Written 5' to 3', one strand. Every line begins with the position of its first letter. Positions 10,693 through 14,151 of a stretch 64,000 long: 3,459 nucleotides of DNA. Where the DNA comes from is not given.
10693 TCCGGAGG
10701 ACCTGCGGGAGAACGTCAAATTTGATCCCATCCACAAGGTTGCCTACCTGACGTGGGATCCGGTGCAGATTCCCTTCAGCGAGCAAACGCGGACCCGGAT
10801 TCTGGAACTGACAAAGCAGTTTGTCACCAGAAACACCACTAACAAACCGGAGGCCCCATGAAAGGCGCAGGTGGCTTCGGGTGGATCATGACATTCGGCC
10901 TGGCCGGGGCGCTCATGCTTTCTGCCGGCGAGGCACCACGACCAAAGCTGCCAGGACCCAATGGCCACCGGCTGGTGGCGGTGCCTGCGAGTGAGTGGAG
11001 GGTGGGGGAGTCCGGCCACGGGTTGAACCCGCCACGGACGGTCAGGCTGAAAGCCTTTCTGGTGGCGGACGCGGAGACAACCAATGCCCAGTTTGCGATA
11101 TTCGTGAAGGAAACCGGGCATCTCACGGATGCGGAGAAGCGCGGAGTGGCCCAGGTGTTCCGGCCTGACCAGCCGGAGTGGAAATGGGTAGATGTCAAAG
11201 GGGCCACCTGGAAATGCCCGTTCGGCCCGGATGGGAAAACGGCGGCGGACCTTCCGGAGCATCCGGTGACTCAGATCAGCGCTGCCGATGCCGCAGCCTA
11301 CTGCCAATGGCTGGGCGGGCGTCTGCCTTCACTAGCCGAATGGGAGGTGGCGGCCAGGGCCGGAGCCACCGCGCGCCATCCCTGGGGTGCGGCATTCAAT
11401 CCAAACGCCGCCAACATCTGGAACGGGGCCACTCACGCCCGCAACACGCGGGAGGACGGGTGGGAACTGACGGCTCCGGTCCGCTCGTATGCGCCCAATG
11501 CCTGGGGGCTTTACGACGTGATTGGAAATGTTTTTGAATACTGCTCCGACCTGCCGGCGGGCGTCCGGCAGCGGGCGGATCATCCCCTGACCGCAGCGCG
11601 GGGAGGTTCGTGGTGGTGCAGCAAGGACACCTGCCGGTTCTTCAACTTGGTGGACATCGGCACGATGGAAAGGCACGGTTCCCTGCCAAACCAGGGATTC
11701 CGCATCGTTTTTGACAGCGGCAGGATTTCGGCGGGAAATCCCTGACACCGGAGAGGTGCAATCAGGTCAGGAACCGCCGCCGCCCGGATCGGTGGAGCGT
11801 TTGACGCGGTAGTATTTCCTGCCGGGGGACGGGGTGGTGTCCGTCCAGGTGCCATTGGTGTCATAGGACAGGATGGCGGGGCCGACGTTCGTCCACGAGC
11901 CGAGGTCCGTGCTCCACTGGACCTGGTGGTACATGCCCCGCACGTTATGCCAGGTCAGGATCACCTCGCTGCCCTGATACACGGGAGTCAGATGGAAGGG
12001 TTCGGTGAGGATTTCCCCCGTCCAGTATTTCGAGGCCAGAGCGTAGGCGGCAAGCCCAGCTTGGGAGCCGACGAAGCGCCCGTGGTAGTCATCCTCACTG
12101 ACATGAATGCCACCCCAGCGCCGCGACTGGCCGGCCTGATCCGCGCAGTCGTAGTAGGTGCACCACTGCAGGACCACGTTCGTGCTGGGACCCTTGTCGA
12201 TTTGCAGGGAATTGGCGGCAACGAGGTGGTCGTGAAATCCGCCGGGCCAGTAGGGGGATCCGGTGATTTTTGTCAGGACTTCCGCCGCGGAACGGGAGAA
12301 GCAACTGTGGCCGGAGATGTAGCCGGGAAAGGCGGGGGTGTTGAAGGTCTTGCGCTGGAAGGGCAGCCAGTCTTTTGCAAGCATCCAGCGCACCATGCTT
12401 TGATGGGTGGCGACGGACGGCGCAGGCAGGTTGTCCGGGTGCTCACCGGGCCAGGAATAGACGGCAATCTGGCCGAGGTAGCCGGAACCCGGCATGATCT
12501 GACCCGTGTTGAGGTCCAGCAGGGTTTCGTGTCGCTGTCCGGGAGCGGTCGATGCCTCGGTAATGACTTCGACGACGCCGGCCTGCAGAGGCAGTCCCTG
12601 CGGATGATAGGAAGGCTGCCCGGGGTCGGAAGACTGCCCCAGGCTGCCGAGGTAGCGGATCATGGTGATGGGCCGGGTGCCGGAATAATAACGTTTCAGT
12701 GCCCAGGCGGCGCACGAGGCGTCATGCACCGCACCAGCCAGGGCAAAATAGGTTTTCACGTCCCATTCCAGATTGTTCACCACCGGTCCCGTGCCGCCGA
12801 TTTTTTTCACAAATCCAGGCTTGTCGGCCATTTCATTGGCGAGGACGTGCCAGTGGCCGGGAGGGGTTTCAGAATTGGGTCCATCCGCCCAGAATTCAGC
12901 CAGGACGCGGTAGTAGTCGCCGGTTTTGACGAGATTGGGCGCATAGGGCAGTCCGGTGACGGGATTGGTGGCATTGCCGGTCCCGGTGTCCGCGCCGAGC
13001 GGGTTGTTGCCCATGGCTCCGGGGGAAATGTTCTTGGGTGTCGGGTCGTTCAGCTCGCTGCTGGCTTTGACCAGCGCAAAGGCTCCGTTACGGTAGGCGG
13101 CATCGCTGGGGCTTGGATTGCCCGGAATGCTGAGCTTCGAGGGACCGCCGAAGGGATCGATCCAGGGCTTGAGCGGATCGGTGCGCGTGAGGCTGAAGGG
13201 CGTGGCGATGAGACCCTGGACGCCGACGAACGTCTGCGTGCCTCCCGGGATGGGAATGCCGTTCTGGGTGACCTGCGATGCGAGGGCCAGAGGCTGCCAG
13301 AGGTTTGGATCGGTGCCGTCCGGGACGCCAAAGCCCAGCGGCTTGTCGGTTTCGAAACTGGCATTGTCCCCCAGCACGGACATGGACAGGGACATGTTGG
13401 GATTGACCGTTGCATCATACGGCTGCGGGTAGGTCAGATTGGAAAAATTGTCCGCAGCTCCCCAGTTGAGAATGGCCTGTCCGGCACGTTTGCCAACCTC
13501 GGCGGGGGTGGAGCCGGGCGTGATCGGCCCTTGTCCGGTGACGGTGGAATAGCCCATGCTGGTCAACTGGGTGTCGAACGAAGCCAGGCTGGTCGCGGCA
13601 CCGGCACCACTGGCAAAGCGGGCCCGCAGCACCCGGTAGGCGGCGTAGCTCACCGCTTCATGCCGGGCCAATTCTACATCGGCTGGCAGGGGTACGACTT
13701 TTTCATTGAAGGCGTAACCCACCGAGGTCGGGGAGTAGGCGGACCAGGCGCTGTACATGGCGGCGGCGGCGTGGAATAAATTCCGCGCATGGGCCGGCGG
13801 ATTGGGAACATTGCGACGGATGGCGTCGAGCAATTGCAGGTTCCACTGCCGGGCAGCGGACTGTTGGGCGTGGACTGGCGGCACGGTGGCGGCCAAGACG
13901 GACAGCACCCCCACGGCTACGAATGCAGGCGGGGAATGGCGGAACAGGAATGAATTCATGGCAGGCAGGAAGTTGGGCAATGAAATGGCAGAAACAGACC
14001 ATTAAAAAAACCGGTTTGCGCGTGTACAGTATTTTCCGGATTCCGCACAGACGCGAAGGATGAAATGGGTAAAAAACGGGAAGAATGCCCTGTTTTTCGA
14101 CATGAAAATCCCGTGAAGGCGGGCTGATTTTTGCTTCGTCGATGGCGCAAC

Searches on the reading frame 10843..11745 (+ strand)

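Call 64: search_protein_families(library=pfam, proteins=[window:10843-11745:+], max_evalue=0.00001)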
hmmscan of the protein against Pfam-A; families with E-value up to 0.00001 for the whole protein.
window:10843-11745:+ (300 aa): 1 family
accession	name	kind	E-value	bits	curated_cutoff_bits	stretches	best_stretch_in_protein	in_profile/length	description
PF03781.23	FGE-sulfatase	-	1.3e-47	163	23.3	1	45-289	6-254/255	Sulfatase-modifying factor enzyme 1-like domain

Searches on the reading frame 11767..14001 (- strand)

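Call 64: search_protein_families(library=pfam, proteins=[window:11767-14001:-], max_evalue=0.00001)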
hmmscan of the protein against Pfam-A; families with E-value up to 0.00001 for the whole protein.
window:11767-14001:- (744 aa): 1 family
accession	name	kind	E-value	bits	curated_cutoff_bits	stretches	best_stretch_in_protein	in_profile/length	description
PF21167.2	DUF6851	-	3.2e-06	28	27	1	80-185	4-101/140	Domain of unknown function (DUF6851)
